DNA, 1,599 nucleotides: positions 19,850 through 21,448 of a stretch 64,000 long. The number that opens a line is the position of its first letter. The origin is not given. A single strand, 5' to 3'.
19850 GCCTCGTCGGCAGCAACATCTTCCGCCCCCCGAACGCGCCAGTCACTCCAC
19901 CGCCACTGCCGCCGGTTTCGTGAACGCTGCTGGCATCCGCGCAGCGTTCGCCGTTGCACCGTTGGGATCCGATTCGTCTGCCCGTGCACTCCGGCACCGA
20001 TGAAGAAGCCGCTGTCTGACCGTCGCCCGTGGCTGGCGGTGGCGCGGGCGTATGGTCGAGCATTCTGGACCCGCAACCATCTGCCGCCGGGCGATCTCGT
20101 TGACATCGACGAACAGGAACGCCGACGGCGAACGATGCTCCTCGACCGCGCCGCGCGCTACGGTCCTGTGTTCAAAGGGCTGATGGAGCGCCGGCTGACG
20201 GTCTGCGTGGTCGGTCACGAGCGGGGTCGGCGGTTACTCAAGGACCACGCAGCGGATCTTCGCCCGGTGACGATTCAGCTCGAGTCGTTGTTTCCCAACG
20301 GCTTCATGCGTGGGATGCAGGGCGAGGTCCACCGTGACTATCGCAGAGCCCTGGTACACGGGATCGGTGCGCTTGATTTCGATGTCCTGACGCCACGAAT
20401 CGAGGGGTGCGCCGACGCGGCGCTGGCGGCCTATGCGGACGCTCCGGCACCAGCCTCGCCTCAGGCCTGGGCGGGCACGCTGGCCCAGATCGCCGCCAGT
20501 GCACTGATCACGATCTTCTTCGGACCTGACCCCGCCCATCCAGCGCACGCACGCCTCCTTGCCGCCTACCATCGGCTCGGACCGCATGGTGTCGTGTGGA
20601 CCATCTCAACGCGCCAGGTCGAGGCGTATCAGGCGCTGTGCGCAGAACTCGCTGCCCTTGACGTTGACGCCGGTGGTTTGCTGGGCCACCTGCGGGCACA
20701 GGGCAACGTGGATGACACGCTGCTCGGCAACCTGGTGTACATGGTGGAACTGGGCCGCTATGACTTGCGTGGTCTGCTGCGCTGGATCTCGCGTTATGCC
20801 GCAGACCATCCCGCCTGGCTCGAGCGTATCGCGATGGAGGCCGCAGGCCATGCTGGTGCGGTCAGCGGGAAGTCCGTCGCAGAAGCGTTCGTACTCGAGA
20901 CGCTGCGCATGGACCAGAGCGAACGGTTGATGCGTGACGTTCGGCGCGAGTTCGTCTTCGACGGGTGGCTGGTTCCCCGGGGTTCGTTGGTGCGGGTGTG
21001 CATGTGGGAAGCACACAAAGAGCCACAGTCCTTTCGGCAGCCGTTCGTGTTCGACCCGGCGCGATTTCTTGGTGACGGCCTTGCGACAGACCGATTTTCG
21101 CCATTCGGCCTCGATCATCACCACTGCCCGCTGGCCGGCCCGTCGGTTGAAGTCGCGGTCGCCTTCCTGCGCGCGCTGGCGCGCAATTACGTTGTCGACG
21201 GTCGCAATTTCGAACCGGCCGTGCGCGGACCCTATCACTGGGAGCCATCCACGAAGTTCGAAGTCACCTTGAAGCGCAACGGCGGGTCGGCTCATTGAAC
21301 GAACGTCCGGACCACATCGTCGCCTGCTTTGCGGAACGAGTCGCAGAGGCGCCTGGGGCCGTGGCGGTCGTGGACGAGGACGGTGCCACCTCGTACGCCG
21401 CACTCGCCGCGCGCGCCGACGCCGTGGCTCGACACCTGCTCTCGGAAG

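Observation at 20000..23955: Translationally coupled P450 plus stand-alone A-T-TE NRPS module: a minimal carrier-tethered amino-acid tailoring cassette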

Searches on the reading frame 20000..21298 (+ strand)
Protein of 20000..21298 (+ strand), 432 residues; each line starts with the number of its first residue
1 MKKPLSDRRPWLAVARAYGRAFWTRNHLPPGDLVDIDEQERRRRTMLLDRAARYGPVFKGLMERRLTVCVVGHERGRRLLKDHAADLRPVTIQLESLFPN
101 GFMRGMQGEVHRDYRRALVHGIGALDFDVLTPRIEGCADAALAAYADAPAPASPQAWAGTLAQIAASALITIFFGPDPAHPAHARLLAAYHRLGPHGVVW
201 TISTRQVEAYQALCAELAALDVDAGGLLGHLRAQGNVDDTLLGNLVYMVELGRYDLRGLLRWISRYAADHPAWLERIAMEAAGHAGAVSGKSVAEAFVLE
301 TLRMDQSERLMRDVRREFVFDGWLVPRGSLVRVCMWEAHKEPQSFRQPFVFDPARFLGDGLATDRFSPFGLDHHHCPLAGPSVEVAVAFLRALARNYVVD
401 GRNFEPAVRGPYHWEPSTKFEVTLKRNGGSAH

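Call 6: search_protein_families(library=pfam, proteins=[window:20000-21298:+])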
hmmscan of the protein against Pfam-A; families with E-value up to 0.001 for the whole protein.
window:20000-21298:+ (432 aa): 1 family
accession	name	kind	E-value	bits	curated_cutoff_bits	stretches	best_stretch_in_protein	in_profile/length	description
PF00067.27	p450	-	9.9e-16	58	22.8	1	294-376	324-411/462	Cytochrome P450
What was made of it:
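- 20000..21298 (+): Cytochrome P450 gene (432 aa) of a small, deeply divergent family. Pfam PF00067 matches the C-terminal part only (call 6).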

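Call 7: search_protein_families(library=ncbifam, proteins=[window:20000-21298:+], max_evalue=0.01)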
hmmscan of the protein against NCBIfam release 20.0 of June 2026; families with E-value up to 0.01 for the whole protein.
window:20000-21298:+ (432 aa): 3 families
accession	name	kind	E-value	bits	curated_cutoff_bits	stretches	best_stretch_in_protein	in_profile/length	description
NF050147.1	aminopyruv_ApyO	equivalog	2.8e-11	42.7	525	1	53-377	24-373/444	RiPP biosynthesis cytochrome P450 ApyO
TIGR04538.1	P450_cycloAA_1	subfamily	7.9e-05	21.7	500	0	290-359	254-324/395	cytochrome P450, cyclodipeptide synthase-associated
NF051859.1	AlbFlvMonOxTrpSyn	equivalog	0.00052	18.7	700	1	176-384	205-414/457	bifunctional albaflavenone monooxygenase/terpene synthase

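Call 8: search_solved_structures(query=window:20000-21298:+, max_evalue=0.01, show_alignments=2)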
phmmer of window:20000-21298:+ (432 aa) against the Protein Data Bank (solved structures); distinct sequences matched with E-value up to 0.01: 61 (the best 60 are shown).
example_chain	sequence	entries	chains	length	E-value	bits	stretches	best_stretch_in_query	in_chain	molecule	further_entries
2ve3_A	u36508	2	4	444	3.5e-08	35.7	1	312-370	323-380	PUTATIVE CYTOCHROME P450 120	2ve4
4r20_A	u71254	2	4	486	1.5e-05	27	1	227-376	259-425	Cytochrome P450 family 17 polypeptide 2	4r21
2pg7_A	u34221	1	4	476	2.5e-05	26.3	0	309-390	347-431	Cytochrome P450 2A6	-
2pg5_A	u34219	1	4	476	2.5e-05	26.3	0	309-390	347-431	Cytochrome P450 2A6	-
1z10_A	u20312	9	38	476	2.5e-05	26.3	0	309-390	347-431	cytochrome P450, family 2, subfamily A, polypeptide 6 | Cytochrome P450 2A6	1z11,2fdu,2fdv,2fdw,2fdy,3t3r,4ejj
2pg6_A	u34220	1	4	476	2.5e-05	26.3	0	309-390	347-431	Cytochrome P450 2A6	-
3ebs_A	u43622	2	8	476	3e-05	26.1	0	310-390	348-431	Cytochrome P450 2A6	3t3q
5veu_A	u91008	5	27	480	4.8e-05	25.4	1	294-391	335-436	Cytochrome P450 3A5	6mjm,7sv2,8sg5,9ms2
7lad_A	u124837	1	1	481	4.8e-05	25.4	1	294-391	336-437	Cytochrome P450 3A5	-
7jj1_A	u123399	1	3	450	0.00015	23.8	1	241-399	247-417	Cytochrome P450 51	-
8vwk_A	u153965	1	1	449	0.00015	23.8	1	184-398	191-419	Cytochrome P450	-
6mi0_A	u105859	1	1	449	0.00015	23.8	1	241-399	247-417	Cytochrome P450 51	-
6mcw_A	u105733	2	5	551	0.0002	23.3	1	241-400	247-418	Cytochrome P450 51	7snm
5e58_A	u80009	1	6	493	0.00024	23.1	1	313-399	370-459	Cytochrome P450 family 2 subfamily B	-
3na0_A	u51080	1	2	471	0.00026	23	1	294-367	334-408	Cholesterol side-chain cleavage enzyme, mitochondrial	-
2p85_A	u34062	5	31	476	0.0003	22.8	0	310-383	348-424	Cytochrome P450 2A13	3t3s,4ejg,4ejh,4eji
6b82_A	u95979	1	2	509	0.00038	22.4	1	295-376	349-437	Cytochrome P450, family 17, subfamily A, polypeptide 1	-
7kvk_A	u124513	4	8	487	0.0004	22.3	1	295-377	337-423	Cytochrome P450 3A4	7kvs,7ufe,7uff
5vcd_A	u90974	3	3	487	0.00054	21.9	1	295-377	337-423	Cytochrome P450 3A4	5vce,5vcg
2hi4_A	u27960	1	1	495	0.00061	21.7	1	294-364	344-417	Cytochrome P450 1A2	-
5e0e_A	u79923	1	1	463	0.00063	21.7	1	312-397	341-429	Cytochrome P450 family 2 subfamily B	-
1dt6_A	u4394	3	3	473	0.00064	21.7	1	310-399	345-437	CYTOCHROME P450 2C5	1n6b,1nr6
9wat_A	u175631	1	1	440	0.00066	21.6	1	238-403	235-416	Cytochrome P450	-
8fie_A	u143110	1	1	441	0.00067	21.6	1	293-376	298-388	Cytochrome P450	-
8gk3_A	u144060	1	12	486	0.00071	21.5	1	296-393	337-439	Cytochrome P450 3A7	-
9yk4_A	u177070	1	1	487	0.00074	21.4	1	295-377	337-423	Cytochrome P450 3A4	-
4d6z_A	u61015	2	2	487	0.00078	21.4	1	295-377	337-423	CYTOCHROME P450 3A4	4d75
4ny4_A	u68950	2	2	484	0.00079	21.4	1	295-377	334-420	Cytochrome P450 3A4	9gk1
1w0e_A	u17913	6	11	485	0.00079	21.4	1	295-377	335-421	CYTOCHROME P450 3A4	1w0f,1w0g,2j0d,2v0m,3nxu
1tqn_A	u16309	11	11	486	0.00079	21.4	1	295-377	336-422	cytochrome P450 3A4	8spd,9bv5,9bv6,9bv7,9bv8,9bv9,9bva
7lxl_A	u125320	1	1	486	0.00079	21.4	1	295-377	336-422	Cytochrome P450 3A4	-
3tjs_A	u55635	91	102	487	0.0008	21.3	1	295-377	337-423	Cytochrome P450 3A4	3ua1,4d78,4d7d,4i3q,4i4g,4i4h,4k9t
6ma7_A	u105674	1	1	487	0.0008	21.3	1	295-377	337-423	Cytochrome P450 3A4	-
7mk8_A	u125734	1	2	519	0.0008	21.3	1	296-393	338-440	Isoform 2 of Cytochrome P450 3A7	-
8fib_A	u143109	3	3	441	0.00088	21.2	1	293-376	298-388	Cytochrome P450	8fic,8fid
4ep6_A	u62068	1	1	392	0.0014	20.6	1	291-397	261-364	Cytochrome P450-like protein XplA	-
2wiv_A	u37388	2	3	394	0.0014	20.6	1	291-397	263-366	CYTOCHROME P450-LIKE PROTEIN XPLA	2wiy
3c6g_A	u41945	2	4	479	0.0015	20.5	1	314-377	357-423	Cytochrome P450 2R1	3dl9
3czh_A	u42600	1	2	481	0.0015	20.4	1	314-377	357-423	Cytochrome P450 2R1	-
7ayx_A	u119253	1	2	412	0.0018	20.2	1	309-388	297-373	Cytochrome P450 113A1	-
2w0a_A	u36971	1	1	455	0.0021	19.9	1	295-399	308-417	CYTOCHROME P450 51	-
1u13_A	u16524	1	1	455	0.0022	19.9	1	295-399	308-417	Cytochrome P450 51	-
1x8v_A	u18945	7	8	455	0.0022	19.9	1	295-399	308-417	Cytochrome P450 51 | STEROL 14ALPHA-DEMETHYLASE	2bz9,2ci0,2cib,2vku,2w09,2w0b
1e9x_A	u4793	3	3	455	0.0022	19.9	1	295-399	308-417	CYTOCHROME P450 51-LIKE RV0764C | CYTOCHROME P450 51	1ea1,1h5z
9njw_A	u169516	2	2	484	0.0033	19.3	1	291-376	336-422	Cytochrome P450, CYP11A1 | Ancestral Cytochrome P450 11A1 (CYP11A1)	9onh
4ggv_A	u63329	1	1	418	0.0036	19.2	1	290-358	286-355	Cytochrome P450 superfamily protein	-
3e4e_A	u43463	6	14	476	0.0052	18.7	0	309-380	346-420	Cytochrome P450 2E1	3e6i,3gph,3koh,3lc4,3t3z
6m7x_A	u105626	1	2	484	0.0064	18.4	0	288-376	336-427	Cytochrome P450 11B1, mitochondrial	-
7e7f_A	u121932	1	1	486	0.0066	18.3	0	288-376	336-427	Cytochrome P450 11B1, mitochondrial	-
1pq2_A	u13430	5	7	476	0.0077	18.1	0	315-397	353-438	Cytochrome P450 2C8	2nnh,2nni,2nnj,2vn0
3tk3_A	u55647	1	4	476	0.0086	17.9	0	314-397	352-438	Cytochrome P450 2B4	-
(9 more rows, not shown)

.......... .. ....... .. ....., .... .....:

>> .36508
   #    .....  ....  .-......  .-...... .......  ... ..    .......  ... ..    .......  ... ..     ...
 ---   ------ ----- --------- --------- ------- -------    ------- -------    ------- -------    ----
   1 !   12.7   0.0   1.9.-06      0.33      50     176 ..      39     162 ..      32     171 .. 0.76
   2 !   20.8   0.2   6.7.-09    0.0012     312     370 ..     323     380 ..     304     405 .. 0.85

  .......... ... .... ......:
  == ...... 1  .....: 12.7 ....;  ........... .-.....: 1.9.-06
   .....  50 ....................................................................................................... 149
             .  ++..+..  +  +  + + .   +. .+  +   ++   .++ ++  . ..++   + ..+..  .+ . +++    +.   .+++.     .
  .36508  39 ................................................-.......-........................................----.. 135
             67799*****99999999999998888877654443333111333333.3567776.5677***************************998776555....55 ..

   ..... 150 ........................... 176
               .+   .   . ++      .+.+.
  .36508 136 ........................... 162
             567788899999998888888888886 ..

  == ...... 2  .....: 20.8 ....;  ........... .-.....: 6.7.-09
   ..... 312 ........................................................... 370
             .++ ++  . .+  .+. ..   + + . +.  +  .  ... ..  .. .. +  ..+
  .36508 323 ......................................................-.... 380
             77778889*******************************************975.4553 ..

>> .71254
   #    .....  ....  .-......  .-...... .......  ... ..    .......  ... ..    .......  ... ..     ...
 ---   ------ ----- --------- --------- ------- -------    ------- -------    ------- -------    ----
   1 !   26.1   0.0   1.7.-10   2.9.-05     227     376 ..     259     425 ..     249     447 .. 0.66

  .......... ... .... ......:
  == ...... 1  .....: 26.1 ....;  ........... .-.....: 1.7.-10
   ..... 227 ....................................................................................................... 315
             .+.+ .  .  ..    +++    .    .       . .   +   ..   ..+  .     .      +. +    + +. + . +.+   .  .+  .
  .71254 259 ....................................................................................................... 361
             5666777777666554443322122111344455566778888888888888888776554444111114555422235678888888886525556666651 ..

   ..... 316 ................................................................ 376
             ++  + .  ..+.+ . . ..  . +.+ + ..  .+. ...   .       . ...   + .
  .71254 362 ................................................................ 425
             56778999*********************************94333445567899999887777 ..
